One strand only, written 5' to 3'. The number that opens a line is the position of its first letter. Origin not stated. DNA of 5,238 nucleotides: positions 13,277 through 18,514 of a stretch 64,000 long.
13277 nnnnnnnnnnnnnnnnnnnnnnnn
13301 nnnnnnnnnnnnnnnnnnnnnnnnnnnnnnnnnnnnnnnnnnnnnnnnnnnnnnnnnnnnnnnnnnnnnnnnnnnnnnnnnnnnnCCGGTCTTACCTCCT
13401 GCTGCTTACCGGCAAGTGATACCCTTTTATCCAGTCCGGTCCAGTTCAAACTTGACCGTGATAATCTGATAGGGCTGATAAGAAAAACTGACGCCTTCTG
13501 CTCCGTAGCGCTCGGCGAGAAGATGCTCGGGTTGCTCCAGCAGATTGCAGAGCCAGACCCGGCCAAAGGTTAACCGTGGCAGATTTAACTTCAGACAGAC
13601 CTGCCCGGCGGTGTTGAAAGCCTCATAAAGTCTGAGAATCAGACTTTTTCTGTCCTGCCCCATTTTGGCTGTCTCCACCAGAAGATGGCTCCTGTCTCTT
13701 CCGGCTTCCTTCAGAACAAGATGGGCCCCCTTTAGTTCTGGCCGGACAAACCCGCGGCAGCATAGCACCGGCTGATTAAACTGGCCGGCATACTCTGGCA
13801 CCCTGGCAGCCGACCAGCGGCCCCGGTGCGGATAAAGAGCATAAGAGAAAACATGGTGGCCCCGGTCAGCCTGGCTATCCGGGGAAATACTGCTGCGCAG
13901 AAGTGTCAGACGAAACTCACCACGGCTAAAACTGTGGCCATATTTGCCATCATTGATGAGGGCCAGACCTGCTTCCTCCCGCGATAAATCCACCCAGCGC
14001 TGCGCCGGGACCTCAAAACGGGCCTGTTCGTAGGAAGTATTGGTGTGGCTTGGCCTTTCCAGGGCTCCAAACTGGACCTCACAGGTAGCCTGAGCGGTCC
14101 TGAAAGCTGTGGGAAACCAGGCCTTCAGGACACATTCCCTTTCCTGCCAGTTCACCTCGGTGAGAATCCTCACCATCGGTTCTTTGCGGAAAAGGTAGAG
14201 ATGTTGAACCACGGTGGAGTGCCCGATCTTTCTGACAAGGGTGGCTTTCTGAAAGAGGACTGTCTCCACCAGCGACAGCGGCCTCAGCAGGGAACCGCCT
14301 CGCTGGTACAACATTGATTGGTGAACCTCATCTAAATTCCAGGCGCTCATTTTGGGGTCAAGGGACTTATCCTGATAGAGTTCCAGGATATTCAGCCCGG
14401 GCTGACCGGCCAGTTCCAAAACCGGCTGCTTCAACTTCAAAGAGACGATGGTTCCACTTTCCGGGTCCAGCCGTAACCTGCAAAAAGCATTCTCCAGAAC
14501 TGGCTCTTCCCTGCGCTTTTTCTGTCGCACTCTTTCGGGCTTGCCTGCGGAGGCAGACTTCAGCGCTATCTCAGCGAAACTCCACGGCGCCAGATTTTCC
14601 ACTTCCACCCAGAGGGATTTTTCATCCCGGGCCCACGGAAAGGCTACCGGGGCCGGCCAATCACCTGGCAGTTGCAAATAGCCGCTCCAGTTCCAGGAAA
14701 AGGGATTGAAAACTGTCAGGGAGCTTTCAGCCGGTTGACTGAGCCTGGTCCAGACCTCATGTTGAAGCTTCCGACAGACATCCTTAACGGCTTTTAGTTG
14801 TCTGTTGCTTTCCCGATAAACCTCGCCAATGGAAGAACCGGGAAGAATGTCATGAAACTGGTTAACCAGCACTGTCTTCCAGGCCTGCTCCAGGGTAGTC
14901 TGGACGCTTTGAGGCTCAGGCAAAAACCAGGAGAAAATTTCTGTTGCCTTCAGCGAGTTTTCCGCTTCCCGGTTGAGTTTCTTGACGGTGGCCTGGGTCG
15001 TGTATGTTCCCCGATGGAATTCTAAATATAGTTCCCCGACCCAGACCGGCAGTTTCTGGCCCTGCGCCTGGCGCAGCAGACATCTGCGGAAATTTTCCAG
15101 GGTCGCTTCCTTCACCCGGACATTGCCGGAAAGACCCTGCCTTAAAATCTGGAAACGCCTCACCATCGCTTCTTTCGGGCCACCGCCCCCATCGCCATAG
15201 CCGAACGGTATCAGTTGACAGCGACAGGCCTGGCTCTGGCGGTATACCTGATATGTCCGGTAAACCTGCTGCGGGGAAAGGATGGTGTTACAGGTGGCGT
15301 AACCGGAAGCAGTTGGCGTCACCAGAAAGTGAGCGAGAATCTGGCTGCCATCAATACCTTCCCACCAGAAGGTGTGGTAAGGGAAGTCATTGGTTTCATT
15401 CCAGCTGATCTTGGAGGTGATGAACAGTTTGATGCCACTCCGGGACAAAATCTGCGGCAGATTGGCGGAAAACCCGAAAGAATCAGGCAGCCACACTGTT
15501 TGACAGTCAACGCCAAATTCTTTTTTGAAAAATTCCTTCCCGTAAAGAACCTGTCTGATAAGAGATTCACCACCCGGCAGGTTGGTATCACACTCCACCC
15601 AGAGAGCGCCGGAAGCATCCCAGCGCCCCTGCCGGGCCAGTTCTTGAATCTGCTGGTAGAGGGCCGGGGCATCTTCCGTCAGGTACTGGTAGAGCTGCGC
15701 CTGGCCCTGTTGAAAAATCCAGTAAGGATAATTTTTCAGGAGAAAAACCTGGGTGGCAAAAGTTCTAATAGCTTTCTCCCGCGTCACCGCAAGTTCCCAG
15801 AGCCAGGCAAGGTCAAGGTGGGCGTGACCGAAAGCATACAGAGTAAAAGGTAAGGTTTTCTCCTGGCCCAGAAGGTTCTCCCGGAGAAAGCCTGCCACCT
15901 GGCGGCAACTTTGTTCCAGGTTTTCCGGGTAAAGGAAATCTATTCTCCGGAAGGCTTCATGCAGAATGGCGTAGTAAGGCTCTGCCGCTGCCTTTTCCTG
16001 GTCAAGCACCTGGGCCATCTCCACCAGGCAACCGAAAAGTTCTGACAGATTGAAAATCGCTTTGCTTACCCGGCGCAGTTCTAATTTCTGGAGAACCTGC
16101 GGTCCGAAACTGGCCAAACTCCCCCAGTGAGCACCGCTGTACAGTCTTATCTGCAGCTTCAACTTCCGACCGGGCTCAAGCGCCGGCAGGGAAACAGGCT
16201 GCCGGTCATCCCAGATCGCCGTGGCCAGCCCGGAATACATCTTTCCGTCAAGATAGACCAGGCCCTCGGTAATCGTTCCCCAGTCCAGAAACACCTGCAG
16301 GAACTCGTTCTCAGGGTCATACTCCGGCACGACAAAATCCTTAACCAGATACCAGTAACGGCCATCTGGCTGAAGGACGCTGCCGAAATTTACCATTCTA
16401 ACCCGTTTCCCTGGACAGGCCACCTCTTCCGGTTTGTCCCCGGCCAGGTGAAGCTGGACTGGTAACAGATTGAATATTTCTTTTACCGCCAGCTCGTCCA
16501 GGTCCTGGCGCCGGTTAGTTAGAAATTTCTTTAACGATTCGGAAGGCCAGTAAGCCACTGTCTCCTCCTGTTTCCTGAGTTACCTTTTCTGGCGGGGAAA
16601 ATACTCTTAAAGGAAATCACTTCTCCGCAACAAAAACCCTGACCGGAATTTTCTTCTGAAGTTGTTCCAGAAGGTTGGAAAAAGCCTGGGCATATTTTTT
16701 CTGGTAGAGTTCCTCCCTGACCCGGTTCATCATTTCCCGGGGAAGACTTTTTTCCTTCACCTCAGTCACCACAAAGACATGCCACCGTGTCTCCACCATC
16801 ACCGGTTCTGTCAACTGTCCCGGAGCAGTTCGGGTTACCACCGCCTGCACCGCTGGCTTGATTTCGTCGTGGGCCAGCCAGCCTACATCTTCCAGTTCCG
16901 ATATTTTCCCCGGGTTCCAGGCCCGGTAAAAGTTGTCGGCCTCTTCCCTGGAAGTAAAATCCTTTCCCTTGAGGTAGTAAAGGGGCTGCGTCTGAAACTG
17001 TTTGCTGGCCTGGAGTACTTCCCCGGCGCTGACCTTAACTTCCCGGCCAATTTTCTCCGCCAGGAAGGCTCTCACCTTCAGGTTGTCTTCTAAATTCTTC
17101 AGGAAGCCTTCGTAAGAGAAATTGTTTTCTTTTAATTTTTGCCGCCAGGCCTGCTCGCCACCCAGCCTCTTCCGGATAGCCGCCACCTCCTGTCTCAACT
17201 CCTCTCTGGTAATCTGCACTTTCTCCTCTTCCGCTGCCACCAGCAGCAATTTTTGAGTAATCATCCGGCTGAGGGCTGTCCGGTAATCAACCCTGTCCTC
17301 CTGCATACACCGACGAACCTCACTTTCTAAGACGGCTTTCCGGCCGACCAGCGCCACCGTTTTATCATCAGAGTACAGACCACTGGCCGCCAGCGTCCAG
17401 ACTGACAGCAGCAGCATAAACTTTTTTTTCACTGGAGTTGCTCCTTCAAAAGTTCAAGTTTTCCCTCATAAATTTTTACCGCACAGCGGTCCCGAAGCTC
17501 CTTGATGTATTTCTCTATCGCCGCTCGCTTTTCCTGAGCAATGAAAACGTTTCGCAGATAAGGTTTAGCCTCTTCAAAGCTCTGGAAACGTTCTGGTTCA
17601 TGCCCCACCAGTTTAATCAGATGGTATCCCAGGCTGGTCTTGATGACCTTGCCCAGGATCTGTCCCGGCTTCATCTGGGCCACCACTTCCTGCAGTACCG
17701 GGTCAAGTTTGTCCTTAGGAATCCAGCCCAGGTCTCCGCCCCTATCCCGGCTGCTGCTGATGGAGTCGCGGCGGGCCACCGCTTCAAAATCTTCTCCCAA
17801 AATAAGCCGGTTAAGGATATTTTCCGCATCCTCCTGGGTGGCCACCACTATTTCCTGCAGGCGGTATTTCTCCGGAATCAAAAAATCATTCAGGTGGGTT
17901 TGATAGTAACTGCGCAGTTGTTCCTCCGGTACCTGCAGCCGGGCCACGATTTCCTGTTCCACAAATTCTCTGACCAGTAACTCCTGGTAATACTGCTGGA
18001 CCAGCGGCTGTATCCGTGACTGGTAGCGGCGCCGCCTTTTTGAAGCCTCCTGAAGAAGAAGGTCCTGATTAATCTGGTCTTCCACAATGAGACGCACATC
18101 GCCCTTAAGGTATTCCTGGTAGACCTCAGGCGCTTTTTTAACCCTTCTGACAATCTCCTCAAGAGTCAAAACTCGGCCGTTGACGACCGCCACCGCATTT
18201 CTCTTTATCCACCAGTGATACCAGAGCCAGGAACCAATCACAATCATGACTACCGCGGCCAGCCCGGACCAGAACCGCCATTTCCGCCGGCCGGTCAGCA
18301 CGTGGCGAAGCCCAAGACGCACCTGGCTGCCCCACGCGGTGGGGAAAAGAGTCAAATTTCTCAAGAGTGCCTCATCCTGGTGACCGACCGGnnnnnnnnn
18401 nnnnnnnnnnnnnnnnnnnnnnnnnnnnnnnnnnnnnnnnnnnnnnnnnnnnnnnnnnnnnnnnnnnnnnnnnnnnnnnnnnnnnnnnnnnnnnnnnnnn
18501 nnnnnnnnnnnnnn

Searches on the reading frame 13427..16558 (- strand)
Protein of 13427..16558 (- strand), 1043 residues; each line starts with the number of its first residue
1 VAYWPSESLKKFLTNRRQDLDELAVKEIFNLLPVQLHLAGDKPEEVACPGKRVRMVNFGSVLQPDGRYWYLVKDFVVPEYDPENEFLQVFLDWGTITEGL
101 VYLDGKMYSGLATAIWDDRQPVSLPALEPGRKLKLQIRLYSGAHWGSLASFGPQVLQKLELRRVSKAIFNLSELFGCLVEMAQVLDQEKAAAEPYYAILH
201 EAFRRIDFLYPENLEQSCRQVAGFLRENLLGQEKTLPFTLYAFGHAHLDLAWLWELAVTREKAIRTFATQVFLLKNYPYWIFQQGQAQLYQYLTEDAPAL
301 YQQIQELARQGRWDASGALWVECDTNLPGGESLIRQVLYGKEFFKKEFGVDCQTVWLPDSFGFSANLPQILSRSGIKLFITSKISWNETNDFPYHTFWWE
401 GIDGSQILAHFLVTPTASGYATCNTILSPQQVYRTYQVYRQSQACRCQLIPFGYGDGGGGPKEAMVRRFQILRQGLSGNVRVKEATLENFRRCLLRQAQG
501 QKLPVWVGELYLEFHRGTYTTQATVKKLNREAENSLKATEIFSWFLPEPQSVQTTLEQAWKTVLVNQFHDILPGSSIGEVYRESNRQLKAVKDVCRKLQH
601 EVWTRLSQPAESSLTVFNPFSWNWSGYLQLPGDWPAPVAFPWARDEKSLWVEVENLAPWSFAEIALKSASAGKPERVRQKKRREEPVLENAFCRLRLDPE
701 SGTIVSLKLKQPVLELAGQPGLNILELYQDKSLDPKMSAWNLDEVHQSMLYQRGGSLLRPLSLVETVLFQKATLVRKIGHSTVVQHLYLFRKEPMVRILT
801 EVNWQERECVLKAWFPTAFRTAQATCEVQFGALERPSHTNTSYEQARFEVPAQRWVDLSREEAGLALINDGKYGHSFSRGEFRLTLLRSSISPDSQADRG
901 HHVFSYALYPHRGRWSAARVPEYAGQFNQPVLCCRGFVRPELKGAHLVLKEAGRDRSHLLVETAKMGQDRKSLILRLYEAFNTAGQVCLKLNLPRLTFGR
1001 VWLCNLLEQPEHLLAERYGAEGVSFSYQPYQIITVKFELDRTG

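Call 6: search_protein_families(library=pfam, proteins=[window:13427-16558:-], max_evalue=0.001)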
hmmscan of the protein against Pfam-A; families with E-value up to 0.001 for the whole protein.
window:13427-16558:- (1043 aa): 4 families
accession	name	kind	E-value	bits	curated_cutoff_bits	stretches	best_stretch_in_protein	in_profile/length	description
PF01074.27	Glyco_hydro_38N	-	1.1e-75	255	25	1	240-506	2-269/270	Glycosyl hydrolases family 38 N-terminal domain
PF07748.19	Glyco_hydro_38C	-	9.4e-46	157.1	25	1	688-895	1-205/206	Glycosyl hydrolases family 38 C-terminal domain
PF09261.16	Alpha-mann_mid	-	3.7e-25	88.3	31.1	1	513-602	1-92/96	Alpha mannosidase middle domain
PF17677.7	Glyco_hydro38C2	-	3.9e-12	46.6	22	1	960-1035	3-72/72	Glycosyl hydrolases family 38 C-terminal beta sandwich domain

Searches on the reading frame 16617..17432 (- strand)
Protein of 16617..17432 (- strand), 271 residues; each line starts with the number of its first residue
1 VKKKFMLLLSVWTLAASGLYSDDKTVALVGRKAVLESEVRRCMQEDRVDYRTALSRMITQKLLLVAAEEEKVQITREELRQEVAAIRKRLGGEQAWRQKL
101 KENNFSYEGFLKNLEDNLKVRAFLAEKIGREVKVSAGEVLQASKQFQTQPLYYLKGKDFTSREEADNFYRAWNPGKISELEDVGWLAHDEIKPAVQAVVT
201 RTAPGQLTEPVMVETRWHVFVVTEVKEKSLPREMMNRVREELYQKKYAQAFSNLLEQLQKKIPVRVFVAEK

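Call 6: search_protein_families(library=pfam, proteins=[window:16617-17432:-], max_evalue=0.001)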
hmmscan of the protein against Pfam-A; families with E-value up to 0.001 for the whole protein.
window:16617-17432:- (271 aa): 4 families
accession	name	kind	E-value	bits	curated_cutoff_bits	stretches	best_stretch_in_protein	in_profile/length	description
PF13624.11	SurA_N_3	-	8e-09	36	27.2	1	51-121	85-159/162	SurA-like N-terminal domain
PF13145.12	Rotamase_2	-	8.1e-06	27.1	27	1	167-229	49-112/121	PPIC-type PPIASE domain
PF00639.27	Rotamase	-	0.00021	22.6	21.7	0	177-223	50-96/97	PPIC-type PPIASE domain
PF09312.16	SurA_N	-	0.00064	20.3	30.8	0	45-118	38-112/118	SurA N-terminal domain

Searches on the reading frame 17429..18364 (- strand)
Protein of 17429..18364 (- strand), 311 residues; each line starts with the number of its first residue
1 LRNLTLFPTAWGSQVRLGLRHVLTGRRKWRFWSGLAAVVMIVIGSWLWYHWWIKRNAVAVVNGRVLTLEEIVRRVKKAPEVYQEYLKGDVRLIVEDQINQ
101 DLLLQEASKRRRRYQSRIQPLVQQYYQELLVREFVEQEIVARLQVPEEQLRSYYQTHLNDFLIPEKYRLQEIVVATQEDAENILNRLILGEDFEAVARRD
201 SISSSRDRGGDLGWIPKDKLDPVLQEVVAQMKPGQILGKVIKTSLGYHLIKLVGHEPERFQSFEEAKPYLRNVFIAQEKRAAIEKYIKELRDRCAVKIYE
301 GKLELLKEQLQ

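Call 6: search_protein_families(library=pfam, proteins=[window:17429-18364:-], max_evalue=0.001)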
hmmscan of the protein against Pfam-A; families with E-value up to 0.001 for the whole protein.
window:17429-18364:- (311 aa): 3 families
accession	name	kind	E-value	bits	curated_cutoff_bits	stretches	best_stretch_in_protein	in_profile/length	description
PF13145.12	Rotamase_2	-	4e-19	70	27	1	145-268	1-121/121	PPIC-type PPIASE domain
PF00639.27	Rotamase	-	3.6e-18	66.8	21.7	1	175-252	17-95/97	PPIC-type PPIASE domain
PF13616.12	Rotamase_3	-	1.7e-14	54.8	22.5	1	176-253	36-113/116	PPIC-type PPIASE domain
